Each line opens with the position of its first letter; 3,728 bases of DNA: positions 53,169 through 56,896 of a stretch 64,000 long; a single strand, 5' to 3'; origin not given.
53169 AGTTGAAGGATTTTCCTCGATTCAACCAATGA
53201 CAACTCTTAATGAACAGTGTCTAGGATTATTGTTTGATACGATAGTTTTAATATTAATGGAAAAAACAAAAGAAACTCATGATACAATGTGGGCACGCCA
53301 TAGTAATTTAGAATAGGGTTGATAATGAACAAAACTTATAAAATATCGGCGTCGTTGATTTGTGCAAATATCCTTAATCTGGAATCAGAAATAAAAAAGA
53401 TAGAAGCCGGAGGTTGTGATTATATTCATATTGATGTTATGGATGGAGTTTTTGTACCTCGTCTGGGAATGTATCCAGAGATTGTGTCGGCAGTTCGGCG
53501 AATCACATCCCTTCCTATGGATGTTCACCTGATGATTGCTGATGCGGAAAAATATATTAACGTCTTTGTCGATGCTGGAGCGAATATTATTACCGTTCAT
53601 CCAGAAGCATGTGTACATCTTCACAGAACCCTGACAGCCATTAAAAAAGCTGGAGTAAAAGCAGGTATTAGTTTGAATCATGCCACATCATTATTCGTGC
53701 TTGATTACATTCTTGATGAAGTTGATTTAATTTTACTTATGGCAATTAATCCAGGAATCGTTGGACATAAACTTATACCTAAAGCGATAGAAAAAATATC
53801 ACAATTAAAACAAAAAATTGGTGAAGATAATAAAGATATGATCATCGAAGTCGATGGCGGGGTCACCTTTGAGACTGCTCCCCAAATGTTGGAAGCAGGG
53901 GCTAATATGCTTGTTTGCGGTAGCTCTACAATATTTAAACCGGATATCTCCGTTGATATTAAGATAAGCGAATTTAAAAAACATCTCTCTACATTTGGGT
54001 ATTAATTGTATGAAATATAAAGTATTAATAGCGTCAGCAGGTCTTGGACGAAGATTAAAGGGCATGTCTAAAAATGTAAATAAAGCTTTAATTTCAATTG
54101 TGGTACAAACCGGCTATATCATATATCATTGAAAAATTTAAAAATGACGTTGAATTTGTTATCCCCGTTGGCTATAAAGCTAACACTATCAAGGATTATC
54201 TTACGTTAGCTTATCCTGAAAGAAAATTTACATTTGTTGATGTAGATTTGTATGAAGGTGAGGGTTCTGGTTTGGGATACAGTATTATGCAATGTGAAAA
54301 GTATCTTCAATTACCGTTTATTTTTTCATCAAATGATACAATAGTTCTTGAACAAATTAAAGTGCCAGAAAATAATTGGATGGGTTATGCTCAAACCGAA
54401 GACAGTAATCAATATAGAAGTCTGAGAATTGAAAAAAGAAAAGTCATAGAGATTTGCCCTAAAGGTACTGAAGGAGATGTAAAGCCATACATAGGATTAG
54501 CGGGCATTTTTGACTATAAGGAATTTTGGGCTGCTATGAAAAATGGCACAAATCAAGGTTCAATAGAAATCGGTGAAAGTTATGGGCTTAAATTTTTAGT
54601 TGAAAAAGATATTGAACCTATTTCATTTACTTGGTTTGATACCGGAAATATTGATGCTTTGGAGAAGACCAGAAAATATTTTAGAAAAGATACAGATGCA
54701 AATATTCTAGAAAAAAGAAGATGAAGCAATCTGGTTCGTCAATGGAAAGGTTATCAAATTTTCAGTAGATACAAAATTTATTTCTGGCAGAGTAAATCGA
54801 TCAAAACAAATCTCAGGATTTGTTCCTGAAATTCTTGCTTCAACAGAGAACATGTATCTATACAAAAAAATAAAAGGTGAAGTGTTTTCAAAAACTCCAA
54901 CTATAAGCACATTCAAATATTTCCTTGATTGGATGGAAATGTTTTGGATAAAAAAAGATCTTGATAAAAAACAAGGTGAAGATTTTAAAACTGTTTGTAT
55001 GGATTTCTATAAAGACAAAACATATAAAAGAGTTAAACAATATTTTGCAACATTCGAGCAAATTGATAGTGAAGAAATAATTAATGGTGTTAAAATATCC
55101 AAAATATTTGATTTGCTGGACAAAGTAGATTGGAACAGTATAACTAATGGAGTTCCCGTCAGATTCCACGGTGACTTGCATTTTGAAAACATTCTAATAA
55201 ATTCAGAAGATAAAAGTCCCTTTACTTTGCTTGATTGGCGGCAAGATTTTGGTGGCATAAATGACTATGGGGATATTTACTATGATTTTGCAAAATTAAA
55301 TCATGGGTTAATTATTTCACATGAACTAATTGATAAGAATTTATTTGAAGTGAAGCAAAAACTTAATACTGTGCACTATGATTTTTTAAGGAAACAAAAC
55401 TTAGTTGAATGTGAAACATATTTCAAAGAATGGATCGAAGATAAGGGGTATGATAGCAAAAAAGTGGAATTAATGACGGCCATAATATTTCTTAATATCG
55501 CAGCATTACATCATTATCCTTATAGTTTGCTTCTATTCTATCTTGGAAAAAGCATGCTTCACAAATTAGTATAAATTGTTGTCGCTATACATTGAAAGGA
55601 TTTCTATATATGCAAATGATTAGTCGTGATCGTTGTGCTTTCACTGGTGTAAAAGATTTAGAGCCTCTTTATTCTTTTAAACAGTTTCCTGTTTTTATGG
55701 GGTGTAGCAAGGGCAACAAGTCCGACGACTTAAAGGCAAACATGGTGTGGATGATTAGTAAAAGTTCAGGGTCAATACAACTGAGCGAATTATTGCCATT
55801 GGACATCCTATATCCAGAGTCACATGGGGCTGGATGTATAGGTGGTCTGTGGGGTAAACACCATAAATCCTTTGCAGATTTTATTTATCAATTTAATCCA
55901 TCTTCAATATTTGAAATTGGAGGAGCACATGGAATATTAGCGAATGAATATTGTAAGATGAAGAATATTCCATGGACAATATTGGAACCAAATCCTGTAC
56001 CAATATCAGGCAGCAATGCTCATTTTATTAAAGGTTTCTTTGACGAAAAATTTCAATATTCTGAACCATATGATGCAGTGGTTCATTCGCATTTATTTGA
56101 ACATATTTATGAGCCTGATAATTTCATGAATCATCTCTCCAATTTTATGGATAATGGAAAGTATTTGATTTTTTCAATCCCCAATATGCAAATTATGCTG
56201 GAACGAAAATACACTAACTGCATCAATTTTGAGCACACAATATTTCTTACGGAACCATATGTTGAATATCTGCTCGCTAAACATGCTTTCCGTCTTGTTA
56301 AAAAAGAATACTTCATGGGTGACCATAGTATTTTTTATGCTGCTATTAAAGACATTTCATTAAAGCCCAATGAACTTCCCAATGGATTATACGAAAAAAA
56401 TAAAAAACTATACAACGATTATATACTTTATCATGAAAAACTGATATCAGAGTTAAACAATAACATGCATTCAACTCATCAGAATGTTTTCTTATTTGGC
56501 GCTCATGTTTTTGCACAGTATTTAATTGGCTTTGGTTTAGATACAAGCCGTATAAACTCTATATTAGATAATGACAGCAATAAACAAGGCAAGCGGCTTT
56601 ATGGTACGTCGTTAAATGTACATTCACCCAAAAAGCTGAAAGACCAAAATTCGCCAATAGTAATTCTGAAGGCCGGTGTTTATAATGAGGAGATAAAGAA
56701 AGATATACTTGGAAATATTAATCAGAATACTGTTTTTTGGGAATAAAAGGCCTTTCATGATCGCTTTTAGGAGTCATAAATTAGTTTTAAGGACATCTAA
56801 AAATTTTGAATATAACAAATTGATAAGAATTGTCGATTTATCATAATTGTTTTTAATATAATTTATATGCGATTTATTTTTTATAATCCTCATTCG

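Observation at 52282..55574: Non-orthologous isomerase, kinase, phosphatase and nucleotidyltransferase cassette for an unidentified activated sugar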

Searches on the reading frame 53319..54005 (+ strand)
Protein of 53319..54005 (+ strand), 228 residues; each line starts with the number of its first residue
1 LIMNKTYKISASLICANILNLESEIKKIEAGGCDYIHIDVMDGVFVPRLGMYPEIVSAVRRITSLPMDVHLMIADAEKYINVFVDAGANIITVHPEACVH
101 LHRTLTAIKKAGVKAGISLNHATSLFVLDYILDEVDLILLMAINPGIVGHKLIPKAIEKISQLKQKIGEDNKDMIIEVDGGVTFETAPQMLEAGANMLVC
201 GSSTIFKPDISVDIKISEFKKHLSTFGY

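Call 6: search_protein_families(library=pfam, proteins=[window:53319-54002:+], max_evalue=0.01)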
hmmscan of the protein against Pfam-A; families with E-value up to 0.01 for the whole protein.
window:53319-54002:+ (228 aa): 3 families
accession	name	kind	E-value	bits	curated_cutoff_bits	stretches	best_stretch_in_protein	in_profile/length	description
PF00834.25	Ribul_P_3_epim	-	1.4e-68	230.7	21.1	1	8-203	1-196/198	Ribulose-phosphate 3 epimerase family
PF00977.27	His_biosynth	-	0.0014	18.6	23.6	0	173-211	73-112/228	Histidine biosynthesis protein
PF01180.27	DHO_dh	-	0.0016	18.2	27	1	146-212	216-280/291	Dihydroorotate dehydrogenase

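Call 7: search_protein_families(library=ncbifam, proteins=[window:53319-54002:+], max_evalue=0.01)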
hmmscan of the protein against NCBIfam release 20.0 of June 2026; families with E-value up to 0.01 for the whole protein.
window:53319-54002:+ (228 aa): 15 families
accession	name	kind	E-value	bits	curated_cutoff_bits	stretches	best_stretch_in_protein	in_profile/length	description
TIGR01163.1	rpe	equivalog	2.3e-70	236.2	212.6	1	8-214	1-207/211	ribulose-phosphate 3-epimerase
NF004076.0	PRK05581.1-4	subfamily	9.7e-63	211.4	165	1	5-216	3-214/221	ribulose-phosphate 3-epimerase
NF007266.0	PRK09722.1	equivalog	5.2e-52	176.6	271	1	6-214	2-210/230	D-allulose 6-phosphate 3-epimerase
NF010658.0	PRK14057.1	equivalog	2.2e-27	96.2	530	1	5-212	18-231/254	epimerase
NF005986.0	PRK08091.1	equivalog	1.5e-26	93.8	264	1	5-224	11-228/229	ribulose-phosphate 3-epimerase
NF005944.0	PRK08005.1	equivalog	3.7e-26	91.6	376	1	11-208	5-198/210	ribulose-phosphate 3 epimerase family protein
NF000734.0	PRK00043.1-5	equivalog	6e-07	29.3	252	1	68-199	54-175/201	thiamine phosphate synthase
NF009833.0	PRK13307.1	equivalog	0.00039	19.4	274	1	82-210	245-368/392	bifunctional 5,6,7,8-tetrahydromethanopterin hydro-lyase/3-hexulose-6-phosphate synthase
NF009231.0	PRK12581.1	equivalog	0.0012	17.5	954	0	23-89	167-233/468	oxaloacetate decarboxylase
TIGR03128.2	RuMP_HxlA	equivalog_domain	0.0019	17.9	200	0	165-204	149-188/205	3-hexulose-6-phosphate synthase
NF005574.0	PRK07259.1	equivalog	0.0022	17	269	0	140-220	209-284/304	dihydroorotate dehydrogenase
NF041755.1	RuMP_HxlAB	equivalog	0.0037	16.3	500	0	165-204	154-193/391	bifunctional 3-hexulose-6-phosphate synthase/6-phospho-3-hexuloisomerase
NF003198.0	PRK04169.1-2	subfamily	0.0079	15.3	247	0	171-209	195-234/249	geranylgeranylglyceryl/heptaprenylglyceryl phosphate synthase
NF002904.0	PRK03512.1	equivalog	0.008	15.6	231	0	104-198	94-183/211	thiamine phosphate synthase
NF003652.0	PRK05286.2-5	equivalog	0.0082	15.4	267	1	144-207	267-328/353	quinone-dependent dihydroorotate dehydrogenase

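Call 8: find_encoding_contigs(protein=window:53319-54005:+, flank=8000, max_places=6)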
Protein window:53319-54005:+ (228 aa): no gene with exactly this product is on record in the collection.

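Call 10: find_encoding_contigs(protein=window:53325-54005:+, flank=10000, max_places=6)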
Protein window:53325-54005:+ (226 aa): no gene with exactly this product is on record in the collection.

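Call 30: search_solved_structures(query=window:53325-54002:+, max_evalue=1e-10, show_alignments=3)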
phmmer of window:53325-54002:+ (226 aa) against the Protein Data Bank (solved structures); distinct sequences matched with E-value up to 1e-10: 15.
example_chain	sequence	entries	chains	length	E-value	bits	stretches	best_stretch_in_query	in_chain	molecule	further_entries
1rpx_A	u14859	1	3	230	1.3e-56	195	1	7-213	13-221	PROTEIN (RIBULOSE-PHOSPHATE 3-EPIMERASE)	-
7b1w_J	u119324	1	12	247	1.9e-53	184.6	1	7-206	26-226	Ribulose-phosphate 3-epimerase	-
1tqj_A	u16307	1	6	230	6e-53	183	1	1-208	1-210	Ribulose-phosphate 3-epimerase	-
2fli_A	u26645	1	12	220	1.9e-49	171.6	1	4-206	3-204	ribulose-phosphate 3-epimerase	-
7u5y_A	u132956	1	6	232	7e-49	169.7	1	5-212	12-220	Ribulose-phosphate 3-epimerase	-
7sbj_A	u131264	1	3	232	1.1e-48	169.1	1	7-217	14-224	Ribulose-phosphate 3-epimerase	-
5umf_A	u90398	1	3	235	1.8e-48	168.4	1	4-211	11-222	Ribulose-phosphate 3-epimerase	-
3inp_A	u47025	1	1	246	2.7e-42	148.2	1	4-207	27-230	D-ribulose-phosphate 3-epimerase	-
3ct7_A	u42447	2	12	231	7.5e-38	133.7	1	6-210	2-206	D-allulose-6-phosphate 3-epimerase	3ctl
4nu7_A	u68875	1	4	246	1.6e-33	119.6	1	8-206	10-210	Ribulose-phosphate 3-epimerase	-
1h1y_A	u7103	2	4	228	3.7e-30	108.6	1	5-203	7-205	D-RIBULOSE-5-PHOSPHATE 3-EPIMERASE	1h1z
3qc3_A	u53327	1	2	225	4.1e-30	108.4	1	5-206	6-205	D-ribulose-5-phosphate-3-epimerase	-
3ovp_A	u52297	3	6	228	4.3e-30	108.3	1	5-206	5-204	Ribulose-phosphate 3-epimerase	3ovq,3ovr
1tqx_A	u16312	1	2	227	2.1e-24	89.8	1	7-205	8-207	D-ribulose-5-phosphate 3-epimerase, putative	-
3cu2_A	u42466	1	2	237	4.1e-12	49.6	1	3-214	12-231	Ribulose-5-phosphate 3-epimerase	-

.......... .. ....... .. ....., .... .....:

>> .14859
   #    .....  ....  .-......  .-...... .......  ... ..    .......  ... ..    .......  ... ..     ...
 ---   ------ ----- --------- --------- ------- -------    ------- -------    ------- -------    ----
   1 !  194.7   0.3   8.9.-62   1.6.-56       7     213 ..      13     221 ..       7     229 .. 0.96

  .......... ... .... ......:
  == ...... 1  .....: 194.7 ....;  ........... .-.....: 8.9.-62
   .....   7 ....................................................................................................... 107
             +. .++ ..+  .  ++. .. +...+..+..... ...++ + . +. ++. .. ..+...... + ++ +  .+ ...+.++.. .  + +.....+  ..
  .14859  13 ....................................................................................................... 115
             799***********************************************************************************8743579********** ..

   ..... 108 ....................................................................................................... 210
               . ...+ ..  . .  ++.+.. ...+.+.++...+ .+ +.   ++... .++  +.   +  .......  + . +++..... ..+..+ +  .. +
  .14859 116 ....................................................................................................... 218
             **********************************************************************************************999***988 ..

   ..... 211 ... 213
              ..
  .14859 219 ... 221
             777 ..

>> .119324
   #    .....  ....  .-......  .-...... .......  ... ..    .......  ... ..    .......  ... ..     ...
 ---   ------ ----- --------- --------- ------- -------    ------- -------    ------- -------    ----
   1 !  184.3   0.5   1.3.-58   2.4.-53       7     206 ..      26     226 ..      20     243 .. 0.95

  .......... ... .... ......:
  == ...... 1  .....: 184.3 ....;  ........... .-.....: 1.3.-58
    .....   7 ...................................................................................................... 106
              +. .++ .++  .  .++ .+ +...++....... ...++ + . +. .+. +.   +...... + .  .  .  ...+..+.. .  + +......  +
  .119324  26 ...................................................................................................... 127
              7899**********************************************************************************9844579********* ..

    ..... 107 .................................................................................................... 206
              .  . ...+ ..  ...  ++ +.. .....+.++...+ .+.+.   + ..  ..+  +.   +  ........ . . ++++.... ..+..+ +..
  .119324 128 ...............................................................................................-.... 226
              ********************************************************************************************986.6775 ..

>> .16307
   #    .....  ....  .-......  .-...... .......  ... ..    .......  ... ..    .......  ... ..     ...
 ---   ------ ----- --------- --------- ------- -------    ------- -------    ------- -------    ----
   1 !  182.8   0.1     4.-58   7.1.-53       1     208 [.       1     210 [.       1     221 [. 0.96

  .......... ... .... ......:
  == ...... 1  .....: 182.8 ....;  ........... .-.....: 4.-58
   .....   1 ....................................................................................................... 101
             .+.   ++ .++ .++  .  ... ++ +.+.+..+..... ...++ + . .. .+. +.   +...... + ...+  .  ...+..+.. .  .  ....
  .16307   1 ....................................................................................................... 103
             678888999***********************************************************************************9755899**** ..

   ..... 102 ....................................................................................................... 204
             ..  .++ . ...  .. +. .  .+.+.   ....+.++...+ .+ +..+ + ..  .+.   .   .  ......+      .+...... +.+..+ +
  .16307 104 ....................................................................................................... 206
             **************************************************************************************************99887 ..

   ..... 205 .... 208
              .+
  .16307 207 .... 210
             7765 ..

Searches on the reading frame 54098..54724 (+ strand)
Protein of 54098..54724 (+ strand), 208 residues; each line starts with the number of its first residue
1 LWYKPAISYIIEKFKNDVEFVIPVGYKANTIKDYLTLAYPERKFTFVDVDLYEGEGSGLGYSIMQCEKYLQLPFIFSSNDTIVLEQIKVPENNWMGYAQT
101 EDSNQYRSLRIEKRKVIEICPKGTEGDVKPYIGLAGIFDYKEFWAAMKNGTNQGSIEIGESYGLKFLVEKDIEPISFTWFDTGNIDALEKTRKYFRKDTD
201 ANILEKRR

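Call 69: find_encoding_contigs(protein=window:54098-54724:+, flank=3000, max_places=6)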
Protein window:54098-54724:+ (208 aa): no gene with exactly this product is on record in the collection.

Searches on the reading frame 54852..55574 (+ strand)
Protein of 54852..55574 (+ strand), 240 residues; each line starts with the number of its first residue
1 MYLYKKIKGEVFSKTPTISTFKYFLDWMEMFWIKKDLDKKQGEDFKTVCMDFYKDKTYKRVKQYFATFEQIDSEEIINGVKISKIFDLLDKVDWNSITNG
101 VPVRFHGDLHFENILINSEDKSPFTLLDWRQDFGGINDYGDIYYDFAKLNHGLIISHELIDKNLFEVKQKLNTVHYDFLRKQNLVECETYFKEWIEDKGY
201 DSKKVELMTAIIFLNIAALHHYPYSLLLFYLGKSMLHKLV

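Call 68: find_encoding_contigs(protein=window:54852-55574:+, flank=3000, max_places=6)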
Protein window:54852-55574:+ (240 aa): no gene with exactly this product is on record in the collection.

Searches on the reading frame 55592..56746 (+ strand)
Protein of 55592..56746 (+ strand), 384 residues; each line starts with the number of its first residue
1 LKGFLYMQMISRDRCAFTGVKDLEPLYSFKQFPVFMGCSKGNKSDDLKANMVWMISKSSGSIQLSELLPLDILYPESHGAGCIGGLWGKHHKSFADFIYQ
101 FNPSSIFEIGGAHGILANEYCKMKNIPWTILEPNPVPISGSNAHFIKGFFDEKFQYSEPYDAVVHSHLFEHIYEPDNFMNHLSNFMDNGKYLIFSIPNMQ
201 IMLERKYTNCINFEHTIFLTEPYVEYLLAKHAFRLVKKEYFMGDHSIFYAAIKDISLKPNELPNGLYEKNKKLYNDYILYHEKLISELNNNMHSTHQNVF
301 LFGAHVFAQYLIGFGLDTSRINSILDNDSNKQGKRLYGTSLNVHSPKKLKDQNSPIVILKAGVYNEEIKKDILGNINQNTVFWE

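Call 6: search_protein_families(library=pfam, proteins=[window:55592-56743:+], max_evalue=0.01)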
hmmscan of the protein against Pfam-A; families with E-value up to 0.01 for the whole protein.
window:55592-56743:+ (384 aa): 2 families
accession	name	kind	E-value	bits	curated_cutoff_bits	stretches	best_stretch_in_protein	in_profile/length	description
PF13489.12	Methyltransf_23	-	4.4e-09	36.7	27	1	100-236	20-162/164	Methyltransferase domain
PF08484.17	Methyltransf_14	-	3.7e-06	27.3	23.5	1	287-370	59-143/160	C-methyltransferase C-terminal domain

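Call 7: search_protein_families(library=ncbifam, proteins=[window:55592-56743:+], max_evalue=0.01)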
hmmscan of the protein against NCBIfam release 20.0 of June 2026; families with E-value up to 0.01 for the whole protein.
window:55592-56743:+ (384 aa): 2 families
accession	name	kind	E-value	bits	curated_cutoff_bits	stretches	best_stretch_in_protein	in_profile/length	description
TIGR04345.1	ovoA_Cterm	equivalog_domain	0.0033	17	170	1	158-197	133-172/242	putative 4-mercaptohistidine N1-methyltransferase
TIGR01983.1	UbiG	equivalog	0.0041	16.4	102.95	1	157-200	114-157/228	bifunctional 2-polyprenyl-6-hydroxyphenol methylase/3-demethylubiquinol 3-O-methyltransferase UbiG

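Call 65: find_encoding_contigs(protein=window:55592-56746:+, flank=6000, max_places=4)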
Protein window:55592-56746:+ (384 aa): no gene with exactly this product is on record in the collection.

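Call 72: search_solved_structures(query=window:55592-56743:+, max_evalue=1, show_alignments=0)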
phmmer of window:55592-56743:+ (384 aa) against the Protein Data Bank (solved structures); distinct sequences matched with E-value up to 1: 1.
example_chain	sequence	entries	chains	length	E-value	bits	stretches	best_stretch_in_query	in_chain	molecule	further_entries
4rv9_A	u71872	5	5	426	0.0002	24.1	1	162-368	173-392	D-mycarose 3-C-methyltransferase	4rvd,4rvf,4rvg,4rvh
